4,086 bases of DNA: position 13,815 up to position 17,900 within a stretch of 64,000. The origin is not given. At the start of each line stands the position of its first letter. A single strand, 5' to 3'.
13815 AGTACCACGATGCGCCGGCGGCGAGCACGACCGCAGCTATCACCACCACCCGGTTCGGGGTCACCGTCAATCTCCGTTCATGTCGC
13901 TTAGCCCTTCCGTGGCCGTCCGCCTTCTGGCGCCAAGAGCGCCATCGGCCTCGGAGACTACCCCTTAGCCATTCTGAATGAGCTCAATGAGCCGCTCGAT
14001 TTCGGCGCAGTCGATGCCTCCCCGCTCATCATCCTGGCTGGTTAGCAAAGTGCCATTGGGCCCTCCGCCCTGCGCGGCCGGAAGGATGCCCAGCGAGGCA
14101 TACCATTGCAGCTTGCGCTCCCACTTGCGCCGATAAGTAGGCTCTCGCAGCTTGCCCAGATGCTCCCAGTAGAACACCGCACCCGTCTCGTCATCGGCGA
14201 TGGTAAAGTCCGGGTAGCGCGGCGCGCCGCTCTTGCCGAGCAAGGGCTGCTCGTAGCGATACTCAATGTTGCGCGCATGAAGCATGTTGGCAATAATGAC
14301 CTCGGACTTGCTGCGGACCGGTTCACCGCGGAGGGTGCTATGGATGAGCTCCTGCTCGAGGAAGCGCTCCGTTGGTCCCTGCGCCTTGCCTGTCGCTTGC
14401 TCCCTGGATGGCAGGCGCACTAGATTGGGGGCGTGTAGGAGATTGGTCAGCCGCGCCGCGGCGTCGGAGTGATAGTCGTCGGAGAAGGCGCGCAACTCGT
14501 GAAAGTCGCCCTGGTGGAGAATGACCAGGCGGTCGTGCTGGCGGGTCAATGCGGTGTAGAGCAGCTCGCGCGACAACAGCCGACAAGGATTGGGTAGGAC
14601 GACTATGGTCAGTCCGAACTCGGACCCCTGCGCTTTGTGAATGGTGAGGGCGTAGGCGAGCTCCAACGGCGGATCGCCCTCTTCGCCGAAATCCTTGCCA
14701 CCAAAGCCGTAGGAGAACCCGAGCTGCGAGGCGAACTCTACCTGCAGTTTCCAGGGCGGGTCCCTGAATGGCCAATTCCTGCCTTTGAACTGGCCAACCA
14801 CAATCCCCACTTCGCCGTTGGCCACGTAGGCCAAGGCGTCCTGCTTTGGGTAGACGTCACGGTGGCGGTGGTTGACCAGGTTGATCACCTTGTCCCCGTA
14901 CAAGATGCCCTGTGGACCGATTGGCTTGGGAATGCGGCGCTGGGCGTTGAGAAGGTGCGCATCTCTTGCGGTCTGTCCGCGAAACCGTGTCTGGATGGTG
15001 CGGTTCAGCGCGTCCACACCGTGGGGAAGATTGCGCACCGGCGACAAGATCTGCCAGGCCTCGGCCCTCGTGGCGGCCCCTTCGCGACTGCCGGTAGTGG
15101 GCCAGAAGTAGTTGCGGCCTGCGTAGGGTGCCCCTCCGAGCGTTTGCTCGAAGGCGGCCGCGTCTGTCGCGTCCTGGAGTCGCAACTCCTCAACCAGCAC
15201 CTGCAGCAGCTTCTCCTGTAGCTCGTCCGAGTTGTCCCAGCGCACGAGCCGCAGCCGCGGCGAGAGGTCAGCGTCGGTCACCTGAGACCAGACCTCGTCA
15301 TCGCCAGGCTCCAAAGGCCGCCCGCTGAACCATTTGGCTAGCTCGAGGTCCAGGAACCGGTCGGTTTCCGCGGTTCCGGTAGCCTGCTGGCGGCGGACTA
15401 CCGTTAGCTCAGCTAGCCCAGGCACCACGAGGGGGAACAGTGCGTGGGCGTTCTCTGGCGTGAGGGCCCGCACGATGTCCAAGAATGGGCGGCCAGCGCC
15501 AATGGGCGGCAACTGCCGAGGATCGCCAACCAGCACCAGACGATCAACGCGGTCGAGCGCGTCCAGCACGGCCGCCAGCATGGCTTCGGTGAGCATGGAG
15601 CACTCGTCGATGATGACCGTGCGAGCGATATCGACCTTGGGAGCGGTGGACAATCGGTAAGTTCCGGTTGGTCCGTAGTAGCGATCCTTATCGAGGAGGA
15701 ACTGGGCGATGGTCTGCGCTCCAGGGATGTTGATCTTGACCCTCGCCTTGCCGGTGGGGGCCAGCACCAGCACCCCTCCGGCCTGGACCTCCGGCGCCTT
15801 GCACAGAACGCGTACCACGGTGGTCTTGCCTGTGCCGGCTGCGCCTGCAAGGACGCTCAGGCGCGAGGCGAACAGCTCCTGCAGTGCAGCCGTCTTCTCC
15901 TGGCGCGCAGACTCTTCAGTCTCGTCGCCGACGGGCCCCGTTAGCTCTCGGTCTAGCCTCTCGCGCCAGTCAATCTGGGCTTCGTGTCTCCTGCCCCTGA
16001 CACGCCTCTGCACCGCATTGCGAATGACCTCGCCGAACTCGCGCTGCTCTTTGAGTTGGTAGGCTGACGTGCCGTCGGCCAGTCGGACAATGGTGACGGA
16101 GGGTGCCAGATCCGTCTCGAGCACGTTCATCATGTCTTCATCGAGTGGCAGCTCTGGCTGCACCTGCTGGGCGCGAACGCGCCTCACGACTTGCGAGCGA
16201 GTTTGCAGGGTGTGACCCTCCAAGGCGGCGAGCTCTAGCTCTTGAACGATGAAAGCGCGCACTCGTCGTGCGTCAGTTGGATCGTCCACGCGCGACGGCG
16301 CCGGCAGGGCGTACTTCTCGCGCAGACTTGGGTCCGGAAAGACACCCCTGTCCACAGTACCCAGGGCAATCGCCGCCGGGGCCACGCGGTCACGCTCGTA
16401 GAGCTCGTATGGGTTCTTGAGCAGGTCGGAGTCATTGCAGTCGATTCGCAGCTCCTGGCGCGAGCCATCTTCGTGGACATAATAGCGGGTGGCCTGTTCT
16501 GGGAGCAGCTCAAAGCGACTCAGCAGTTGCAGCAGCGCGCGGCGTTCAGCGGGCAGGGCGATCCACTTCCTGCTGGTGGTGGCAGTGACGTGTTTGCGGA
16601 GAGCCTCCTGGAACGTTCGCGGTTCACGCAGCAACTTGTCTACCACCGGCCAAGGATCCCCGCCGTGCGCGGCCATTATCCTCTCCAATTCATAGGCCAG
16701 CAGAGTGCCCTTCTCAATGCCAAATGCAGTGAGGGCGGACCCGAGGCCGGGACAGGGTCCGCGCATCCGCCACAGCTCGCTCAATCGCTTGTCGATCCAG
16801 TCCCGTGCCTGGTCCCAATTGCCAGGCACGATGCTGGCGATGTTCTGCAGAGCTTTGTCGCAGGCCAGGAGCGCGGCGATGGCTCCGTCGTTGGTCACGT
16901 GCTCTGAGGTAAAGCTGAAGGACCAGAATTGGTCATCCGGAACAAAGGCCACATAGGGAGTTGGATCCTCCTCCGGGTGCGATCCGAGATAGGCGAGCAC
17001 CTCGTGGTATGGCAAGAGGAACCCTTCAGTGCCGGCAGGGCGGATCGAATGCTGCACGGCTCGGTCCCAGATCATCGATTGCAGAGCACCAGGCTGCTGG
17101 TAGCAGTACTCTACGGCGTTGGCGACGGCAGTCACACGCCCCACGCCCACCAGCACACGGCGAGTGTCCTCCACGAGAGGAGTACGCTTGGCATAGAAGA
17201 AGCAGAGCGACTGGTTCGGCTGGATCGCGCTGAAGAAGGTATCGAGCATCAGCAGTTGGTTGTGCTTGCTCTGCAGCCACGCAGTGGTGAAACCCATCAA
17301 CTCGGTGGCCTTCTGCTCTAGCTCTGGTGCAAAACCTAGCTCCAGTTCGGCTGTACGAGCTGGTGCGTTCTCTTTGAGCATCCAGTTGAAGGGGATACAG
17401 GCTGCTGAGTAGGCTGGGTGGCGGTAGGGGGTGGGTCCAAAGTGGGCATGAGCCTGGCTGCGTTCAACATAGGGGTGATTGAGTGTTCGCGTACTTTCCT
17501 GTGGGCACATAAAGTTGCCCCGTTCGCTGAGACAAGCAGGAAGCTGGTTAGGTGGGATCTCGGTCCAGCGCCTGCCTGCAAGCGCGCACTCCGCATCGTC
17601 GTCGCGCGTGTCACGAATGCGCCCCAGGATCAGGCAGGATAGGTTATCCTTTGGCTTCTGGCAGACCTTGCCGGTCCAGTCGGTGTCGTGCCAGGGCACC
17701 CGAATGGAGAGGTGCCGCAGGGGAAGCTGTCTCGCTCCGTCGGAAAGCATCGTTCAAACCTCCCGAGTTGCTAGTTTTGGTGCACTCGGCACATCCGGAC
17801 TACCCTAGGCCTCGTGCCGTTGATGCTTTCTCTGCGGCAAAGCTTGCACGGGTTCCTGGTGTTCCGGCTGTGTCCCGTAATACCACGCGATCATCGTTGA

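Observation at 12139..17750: RecD-like helicase with a novel Cys-containing N-domain and a Vsr/DUF559-like nuclease C-domain, clustered with a RecB-like nuclease and a small membrane protein: a candidate helicase-nuclease defence module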

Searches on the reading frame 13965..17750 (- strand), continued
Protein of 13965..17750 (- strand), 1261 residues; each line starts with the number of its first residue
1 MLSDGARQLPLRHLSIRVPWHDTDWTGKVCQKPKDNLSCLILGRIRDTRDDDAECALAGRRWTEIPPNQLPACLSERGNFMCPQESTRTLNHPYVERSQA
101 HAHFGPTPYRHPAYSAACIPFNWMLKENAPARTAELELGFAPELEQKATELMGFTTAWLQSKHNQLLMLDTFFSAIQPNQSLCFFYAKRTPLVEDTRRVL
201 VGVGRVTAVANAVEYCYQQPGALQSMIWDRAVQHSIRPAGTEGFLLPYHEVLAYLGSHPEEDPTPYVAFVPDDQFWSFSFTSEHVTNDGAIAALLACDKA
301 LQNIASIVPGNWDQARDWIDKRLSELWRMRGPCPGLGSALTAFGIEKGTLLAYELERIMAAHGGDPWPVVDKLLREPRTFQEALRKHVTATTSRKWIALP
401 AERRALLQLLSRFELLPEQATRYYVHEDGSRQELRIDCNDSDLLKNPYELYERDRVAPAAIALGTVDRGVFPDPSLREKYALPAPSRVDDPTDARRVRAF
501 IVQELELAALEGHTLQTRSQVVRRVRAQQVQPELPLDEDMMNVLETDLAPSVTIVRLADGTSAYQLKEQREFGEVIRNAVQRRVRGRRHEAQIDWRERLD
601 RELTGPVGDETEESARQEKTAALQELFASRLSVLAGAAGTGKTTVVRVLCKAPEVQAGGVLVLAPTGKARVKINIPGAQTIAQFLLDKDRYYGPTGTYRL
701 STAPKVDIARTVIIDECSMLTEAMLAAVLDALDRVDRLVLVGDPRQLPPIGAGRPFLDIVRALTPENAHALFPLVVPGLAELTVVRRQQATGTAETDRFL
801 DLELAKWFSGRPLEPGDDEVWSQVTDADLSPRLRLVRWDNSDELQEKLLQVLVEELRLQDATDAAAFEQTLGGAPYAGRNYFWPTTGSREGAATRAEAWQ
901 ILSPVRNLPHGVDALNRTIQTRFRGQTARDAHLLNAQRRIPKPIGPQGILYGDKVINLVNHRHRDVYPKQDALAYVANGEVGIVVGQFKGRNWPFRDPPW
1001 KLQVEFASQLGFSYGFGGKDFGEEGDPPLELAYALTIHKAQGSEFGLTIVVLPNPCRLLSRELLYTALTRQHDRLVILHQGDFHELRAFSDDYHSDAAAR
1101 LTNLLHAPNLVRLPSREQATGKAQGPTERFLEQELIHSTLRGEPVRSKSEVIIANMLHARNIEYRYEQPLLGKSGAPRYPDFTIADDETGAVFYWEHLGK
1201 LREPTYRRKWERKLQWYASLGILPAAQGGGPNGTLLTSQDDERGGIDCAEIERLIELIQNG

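Call 88: find_related_loci(query=A2, collection=viral_contigs, flank=6000)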
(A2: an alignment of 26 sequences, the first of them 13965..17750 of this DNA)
Query A2 (1261 aa) in viral_contigs; peptide patterns used: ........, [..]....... (x = any residue, [..] = any of these).
600 stretches matched a pattern (row limit reached: there are more); 519 encode a relative of the query (tblastn E <= 1e-3); the best 80 are kept; 80 distinct loci.
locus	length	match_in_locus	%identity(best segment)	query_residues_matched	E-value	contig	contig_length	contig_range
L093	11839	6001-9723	50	3-1258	0e+0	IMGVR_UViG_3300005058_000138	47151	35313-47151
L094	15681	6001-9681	49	10-1251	0e+0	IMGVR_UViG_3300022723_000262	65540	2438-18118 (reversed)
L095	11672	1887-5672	48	5-1253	0e+0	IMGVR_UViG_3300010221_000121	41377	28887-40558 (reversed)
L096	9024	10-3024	48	271-1253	0e+0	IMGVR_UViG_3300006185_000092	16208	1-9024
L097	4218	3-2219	51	524-1253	0e+0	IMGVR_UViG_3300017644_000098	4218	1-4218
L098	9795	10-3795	48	5-1253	0e+0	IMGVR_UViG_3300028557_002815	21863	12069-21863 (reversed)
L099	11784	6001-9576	27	13-1246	1e-97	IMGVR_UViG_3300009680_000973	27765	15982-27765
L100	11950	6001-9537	27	13-1217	2e-94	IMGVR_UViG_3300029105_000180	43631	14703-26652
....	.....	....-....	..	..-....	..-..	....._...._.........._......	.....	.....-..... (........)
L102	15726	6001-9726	49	10-1258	0e+0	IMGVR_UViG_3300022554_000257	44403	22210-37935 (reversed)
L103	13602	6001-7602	24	443-1078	3e-26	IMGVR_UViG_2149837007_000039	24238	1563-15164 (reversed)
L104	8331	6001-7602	23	443-1078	1e-25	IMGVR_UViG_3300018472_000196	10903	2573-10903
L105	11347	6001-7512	24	492-1078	2e-25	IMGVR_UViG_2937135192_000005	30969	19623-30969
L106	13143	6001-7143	30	612-1087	2e-22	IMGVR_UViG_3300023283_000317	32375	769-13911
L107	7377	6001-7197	28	590-1087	2e-22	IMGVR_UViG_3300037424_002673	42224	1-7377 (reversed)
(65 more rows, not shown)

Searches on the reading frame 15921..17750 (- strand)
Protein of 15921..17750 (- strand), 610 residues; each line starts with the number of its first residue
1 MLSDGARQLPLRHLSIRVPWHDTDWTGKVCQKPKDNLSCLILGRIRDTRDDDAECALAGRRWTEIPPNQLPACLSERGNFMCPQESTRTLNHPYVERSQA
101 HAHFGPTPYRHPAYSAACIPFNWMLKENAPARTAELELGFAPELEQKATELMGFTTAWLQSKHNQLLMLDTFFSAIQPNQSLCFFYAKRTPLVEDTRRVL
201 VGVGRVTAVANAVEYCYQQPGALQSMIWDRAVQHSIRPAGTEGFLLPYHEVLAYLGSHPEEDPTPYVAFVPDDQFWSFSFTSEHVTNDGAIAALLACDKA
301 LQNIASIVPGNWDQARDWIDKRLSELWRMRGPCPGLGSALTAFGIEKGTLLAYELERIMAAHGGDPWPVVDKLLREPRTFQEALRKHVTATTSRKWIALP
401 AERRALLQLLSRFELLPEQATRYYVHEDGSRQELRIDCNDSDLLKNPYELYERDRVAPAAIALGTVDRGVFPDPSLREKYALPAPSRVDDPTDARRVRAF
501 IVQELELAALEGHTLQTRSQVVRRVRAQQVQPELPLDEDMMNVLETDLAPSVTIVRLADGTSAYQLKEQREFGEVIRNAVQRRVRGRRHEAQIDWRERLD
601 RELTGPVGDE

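Call 24: search_protein_representatives(protein=window:15951-17750:-)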
Query: 600 residues. Proteins with E-value up to 0.001 (for the whole library): 1584; up to 1e-10: 948; up to 1e-30: 362. The best 150 are listed.
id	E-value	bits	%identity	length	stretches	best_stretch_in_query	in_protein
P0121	1.2e-192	658.1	52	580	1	2-577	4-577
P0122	5.7e-184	629.5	49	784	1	2-597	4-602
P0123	2.1e-173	594.6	58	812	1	152-600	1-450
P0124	5.0e-171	586.7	47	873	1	8-600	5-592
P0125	6.0e-164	563.3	48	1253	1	9-600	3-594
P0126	1.5e-162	558.8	46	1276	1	4-600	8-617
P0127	2.2e-161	554.9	46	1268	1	4-599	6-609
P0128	2.6e-161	554.6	47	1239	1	9-600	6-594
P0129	5.6e-161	553.5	46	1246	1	4-595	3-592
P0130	1.9e-160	551.8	46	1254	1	8-599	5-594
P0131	1.7e-153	528.8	46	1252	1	4-600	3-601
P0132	1.4e-151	522.5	45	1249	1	4-599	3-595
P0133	5.9e-150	517.1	40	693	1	6-598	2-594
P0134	3.5e-149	514.6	41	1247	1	7-599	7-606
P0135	2.1e-147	508.7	43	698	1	2-596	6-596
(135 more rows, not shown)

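Call 27: search_protein_families(library=pfam, proteins=[window:15951-17750:-], max_evalue=10)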
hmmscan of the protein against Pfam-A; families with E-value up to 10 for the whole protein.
window:15951-17750:- (600 aa): 0 families

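Call 38: predict_structure(alignment_id=A3)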
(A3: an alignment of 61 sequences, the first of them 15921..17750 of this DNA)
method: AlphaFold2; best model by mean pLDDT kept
length: 610 residues; sequences in the alignment: 61
mean_pLDDT: 93.4   pTM: 0.90
mean pLDDT of the five models: 93.4, 93.3, 93.1, 92.8, 91.7
residues with pLDDT >= 90: 539; 70-90: 56; 50-70: 12; < 50: 3
segments of 3 or more residues with pLDDT < 50: 608-610
pLDDT, mean of each block of 10 residues (from residue 1): 93 97 95 96 95 96 93 94 94 95 97 97 96 95 97 96 98 97 98 94 98 96 96 94 94 97 96 95 97 97 96 95 95 96 95 89 86 95 92 96 97 96 81 84 97 92 96 92 93 97 95 95 93 93 95 95 95 92 79 79 59
secondary structure, 60 per line:
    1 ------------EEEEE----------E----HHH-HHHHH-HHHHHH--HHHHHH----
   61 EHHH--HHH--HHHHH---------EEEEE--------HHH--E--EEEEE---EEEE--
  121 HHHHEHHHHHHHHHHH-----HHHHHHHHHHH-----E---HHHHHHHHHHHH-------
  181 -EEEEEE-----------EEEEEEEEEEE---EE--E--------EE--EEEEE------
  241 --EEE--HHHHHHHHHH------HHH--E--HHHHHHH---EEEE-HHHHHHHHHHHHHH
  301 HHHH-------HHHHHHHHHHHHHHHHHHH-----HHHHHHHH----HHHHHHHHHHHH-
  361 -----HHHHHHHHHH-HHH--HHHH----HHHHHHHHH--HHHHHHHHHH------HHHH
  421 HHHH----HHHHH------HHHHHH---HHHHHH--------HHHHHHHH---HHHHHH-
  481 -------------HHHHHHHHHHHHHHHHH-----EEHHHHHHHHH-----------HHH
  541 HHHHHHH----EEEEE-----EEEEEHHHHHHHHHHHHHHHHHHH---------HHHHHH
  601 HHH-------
elements in order: E13-17 H37-41 H43-48 H51-56 H72-76 E86-90 E107-111 E115-118 H121-124 H126-136 H142-152 H162-173 E182-187 E199-209 E230-234 E243-245 H248-257 H272-278 E282-285 H287-304 H312-330 H336-343 H348-359 H366-375 H382-385 H390-398 H401-410 H417-424 H429-433 H440-445 H449-454 H463-470 H474-479 H494-510 H518-526 H538-547 E552-556 E562-566 H567-585 H595-603

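Call 43: fold_search(model_id=the predicted structure, library=pdb)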
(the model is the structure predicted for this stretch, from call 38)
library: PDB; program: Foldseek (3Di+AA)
matches with E <= 10: 392; with E <= 0.001: 0
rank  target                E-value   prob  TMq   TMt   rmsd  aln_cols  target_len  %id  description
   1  6zu9_o                2.2e-02  0.25  0.10  0.11  50.4       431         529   12  Structure of a yeast ABCE1-bound 48S initiation complex (released 2020-10-28)
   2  3cuq_B                5.3e-02  0.89  0.11  0.29  15.5       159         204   11  Integrated structural and functional model of the human ESCRT-II complex (released 2008-11-04)
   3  2zme_B                5.6e-02  0.87  0.11  0.28  14.2       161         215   15  Integrated structural and functional model of the human ESCRT-II complex (released 2008-11-04)
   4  2zme_D                2.1e-01  0.84  0.11  0.46   4.7        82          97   13  Integrated structural and functional model of the human ESCRT-II complex (released 2008-11-04)
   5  4yrv_B                2.7e-01  0.11  0.09  0.15  22.7       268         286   14  Crystal structure of Anabaena transcription factor HetR complexed with 21-bp DNA from hetP promoter (released 2015-12-02)
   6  6do0_B                3.0e-01  0.82  0.11  0.45  13.4       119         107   13  Crystal structure of the multidrug binding transcriptional regulator LmrR in complex with Rhodium Bis-diphosphine Comp (released 2019-02-06)
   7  1z9c_C                3.2e-01  0.84  0.09  0.31  13.1       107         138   15  Crystal structure of OhrR bound to the ohrA promoter: Structure of MarR family protein with operator DNA (released 2005-10-25)
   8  6i8n_A                3.6e-01  0.92  0.11  0.51  14.2       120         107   12  Crystal structure of LmrR with V15 replaced by unnatural amino acid 4-amino-L-phenylalanine (released 2019-01-02)
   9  5cd7_E                3.8e-01  0.87  0.09  0.57   4.1        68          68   22  Crystal structure of the NTD L199M of Drosophila Oskar protein (released 2015-09-02)
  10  1z9c_A                3.8e-01  0.77  0.08  0.31  13.1       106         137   15  Crystal structure of OhrR bound to the ohrA promoter: Structure of MarR family protein with operator DNA (released 2005-10-25)
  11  2co5_B                4.0e-01  0.60  0.10  0.41   8.1        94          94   14  F93 FROM STIV, a winged-helix DNA-binding protein (released 2006-05-31)
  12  6hix_BN               4.9e-01  0.69  0.09  0.24  14.3       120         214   16  Cryo-EM structure of the Trypanosoma brucei mitochondrial ribosome - This entry contains the large mitoribosomal subu (released 2018-09-26)
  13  2p5d                  6.0e-01  0.09  0.07  0.22  14.9       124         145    9  Crystal structure of MJECL36 from Methanocaldococcus jannaschii DSM 2661 (released 2007-09-18)
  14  2pg4_A                6.4e-01  0.82  0.09  0.49   9.5        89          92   13  Crystal structure of a putative dna binding protein (ape_0880a) from aeropyrum pernix k1 at 2.21 A resolution (released 2007-04-24)
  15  6a6i_G                6.4e-01  0.80  0.09  0.48   4.1        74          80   15  Crystal structure of the winged-helix domain of Cockayne syndrome group B protein in complex with ubiquitin (released 2019-02-13)
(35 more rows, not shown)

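Call 67: fold_search(model_id=the predicted structure, library=viral)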
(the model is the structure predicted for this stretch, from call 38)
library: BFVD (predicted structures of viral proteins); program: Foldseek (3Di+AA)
matches with E <= 10: 318; with E <= 0.001: 1
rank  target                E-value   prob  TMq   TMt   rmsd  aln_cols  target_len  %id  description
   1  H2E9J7                4.1e-04  1.00  0.20  0.28  17.6       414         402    8  ATP-dependent RecD2 DNA helicase-like helix-hairpin-helix domain-containing protein [Megavirus courdo7]
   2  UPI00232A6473         2.5e-03  1.00  0.25  0.37   8.3       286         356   11  (no name look-up for this kind of identifier)
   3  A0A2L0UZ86            2.4e-02  1.00  0.12  0.46   9.7       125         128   13  Uncharacterized protein [Agrobacterium phage Atu_ph07]
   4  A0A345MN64            4.9e-02  1.00  0.12  0.49  10.3       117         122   12  (no name in the UniProt tables at hand)
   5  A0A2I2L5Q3            8.4e-02  0.33  0.15  0.12  18.7       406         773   12  ATP-dependent RecD-like DNA helicase [Orpheovirus IHUMI-LCC2]
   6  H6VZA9                9.8e-02  0.98  0.11  0.29  12.7       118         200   12  (no name in the UniProt tables at hand)
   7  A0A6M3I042            1.1e-01  0.23  0.10  0.22  23.1       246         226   11  (no name in the UniProt tables at hand)
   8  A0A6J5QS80            1.1e-01  0.06  0.08  0.06  30.1       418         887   11  Uncharacterized protein [uncultured Caudovirales phage]
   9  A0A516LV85            1.4e-01  0.99  0.11  0.10   5.3        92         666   20  (no name in the UniProt tables at hand)
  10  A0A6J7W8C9            1.5e-01  0.99  0.10  0.65   3.3        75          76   17  Uncharacterized protein [uncultured Caudovirales phage]
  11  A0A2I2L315            1.7e-01  0.16  0.10  0.23  21.7       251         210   12  Uncharacterized protein [Orpheovirus IHUMI-LCC2]
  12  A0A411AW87            1.7e-01  0.12  0.11  0.07  25.9       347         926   11  DNA primase/polymerase [Pantoea phage vB_PagM_LIET2]
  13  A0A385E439            1.8e-01  0.54  0.10  0.37  16.8       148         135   14  (no name in the UniProt tables at hand)
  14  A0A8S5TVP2            2.2e-01  0.80  0.09  0.40   4.9        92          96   15  Uncharacterized protein [Siphoviridae sp. ctx254]
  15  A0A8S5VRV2            2.3e-01  0.75  0.18  0.11  11.8       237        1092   10  (no name in the UniProt tables at hand)
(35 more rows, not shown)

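Call 82: search_protein_families(library=phrogs, proteins=[window:15921-17750:-], max_evalue=0.01)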
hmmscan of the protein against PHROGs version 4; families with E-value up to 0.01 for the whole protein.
window:15921-17750:- (610 aa): 0 families

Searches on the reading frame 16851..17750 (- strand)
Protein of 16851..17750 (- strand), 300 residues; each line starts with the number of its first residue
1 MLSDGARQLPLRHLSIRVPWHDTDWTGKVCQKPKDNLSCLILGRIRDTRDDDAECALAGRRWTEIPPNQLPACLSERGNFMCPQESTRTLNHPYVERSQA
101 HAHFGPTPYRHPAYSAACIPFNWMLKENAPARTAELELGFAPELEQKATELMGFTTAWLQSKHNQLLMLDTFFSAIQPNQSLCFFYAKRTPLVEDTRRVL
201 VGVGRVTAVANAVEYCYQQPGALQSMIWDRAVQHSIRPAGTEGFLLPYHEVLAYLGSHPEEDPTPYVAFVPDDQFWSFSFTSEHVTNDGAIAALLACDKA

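Call 64: search_solved_structures(query=A5, max_evalue=10)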
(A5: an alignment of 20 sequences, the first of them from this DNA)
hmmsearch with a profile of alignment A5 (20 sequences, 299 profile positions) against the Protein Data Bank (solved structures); distinct sequences matched with E-value up to 10: 0.

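Call 91: search_protein_families(library=pfam, alignment_id=A5, max_evalue=10)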
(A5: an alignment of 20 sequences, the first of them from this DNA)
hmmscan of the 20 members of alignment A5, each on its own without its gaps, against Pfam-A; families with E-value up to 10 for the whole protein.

A. member 1, seq(300 aa): 0 families

B. families by the number of members that match (of 20 scanned): 1 family
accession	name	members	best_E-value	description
PF13113.11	DUF3970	1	0.18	Protein of unknown function (DUF3970)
